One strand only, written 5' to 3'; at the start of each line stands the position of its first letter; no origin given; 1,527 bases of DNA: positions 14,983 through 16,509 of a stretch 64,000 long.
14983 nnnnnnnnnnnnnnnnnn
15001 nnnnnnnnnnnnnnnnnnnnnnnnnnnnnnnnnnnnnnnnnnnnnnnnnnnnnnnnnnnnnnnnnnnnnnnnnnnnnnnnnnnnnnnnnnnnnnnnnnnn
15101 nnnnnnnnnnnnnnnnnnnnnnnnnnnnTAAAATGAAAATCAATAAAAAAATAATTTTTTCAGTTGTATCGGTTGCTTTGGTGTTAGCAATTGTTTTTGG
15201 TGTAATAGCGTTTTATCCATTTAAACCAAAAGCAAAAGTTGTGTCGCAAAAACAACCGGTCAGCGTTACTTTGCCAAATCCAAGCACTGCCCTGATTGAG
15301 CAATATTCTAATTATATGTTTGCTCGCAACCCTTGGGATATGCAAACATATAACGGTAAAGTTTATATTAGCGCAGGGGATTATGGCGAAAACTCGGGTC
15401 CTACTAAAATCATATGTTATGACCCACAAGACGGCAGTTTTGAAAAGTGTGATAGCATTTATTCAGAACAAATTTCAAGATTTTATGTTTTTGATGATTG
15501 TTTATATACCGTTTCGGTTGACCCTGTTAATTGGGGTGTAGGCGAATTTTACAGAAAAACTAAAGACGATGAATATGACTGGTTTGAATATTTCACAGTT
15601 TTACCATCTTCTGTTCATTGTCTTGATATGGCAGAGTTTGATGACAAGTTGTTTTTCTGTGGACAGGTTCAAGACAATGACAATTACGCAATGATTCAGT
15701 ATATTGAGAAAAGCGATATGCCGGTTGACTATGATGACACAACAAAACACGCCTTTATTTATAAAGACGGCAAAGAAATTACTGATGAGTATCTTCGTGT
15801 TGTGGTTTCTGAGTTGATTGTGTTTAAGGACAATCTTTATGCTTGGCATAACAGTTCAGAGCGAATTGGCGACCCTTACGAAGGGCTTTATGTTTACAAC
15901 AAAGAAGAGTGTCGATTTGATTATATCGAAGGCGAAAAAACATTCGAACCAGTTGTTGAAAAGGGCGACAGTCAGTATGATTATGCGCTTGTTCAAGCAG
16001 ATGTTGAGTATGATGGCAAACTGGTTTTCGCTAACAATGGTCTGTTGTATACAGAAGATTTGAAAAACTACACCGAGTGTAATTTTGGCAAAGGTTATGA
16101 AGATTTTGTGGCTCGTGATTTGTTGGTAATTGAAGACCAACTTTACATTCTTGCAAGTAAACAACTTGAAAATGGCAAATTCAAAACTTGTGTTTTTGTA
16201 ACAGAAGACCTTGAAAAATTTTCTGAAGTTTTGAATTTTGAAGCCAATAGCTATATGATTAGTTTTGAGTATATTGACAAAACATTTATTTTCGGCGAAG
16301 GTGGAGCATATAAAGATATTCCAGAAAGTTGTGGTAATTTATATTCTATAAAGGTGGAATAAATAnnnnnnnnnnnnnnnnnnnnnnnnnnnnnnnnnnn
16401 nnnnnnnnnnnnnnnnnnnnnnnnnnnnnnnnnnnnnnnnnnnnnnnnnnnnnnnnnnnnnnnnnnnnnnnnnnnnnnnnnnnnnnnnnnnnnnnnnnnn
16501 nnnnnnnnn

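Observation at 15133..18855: Tandem triplication of an uncharacterised membrane-anchored beta-propeller-like protein family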

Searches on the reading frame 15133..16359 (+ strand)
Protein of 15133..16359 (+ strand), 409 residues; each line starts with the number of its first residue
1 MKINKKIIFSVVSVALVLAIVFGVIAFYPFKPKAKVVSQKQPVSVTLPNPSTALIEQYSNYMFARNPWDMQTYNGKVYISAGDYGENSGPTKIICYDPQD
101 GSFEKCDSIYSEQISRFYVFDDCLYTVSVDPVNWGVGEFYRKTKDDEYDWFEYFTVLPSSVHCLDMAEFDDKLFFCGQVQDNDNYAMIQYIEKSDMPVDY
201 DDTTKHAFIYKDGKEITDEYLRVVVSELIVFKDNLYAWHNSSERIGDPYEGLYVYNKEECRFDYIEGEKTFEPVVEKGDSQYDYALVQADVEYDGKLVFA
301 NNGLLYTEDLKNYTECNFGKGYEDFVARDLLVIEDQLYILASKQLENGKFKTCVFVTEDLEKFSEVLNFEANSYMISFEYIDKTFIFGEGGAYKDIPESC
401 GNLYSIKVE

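Call 5: search_protein_families(library=pfam, proteins=[window:15133-16359:+], max_evalue=1)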
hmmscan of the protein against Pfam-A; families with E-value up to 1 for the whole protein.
window:15133-16359:+ (409 aa): 3 families
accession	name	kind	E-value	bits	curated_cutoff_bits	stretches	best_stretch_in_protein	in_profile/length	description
PF22565.1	mSLOG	-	0.015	15.9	27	1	165-223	33-87/105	Minimal SLOG domain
PF01344.31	Kelch_1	-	0.025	14.5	20.1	1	72-106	9-42/46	Kelch motif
PF13964.12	Kelch_6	-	0.03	14.8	25.3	1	72-108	9-45/50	Kelch motif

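Call 6: search_protein_families(library=ncbifam, proteins=[window:15133-16359:+], max_evalue=1)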
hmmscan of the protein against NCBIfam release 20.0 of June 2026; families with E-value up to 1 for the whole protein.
window:15133-16359:+ (409 aa): 2 families
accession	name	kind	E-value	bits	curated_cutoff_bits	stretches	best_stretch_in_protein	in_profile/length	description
TIGR02913.1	HAF_rpt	repeat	0.1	12.6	22.65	1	202-218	18-33/39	HAF repeat protein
TIGR04429.1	Phr_nterm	subfamily_domain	0.3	11.6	25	1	5-25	2-22/28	Phr family secreted Rap phosphatase inhibitor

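Call 8: search_solved_structures(query=A1, max_evalue=10)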
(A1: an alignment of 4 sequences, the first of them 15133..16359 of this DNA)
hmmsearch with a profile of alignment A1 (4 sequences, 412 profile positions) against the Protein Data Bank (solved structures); distinct sequences matched with E-value up to 10: 0.
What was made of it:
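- Tried and rejected: Sequence-profile search of the PDB with 4 sequences: nothing (call 8).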

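Call 81: search_protein_families(library=padloc, proteins=[window:15133-16359:+], max_evalue=0.01)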
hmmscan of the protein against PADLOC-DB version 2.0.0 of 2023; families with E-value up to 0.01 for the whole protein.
window:15133-16359:+ (409 aa): 0 families
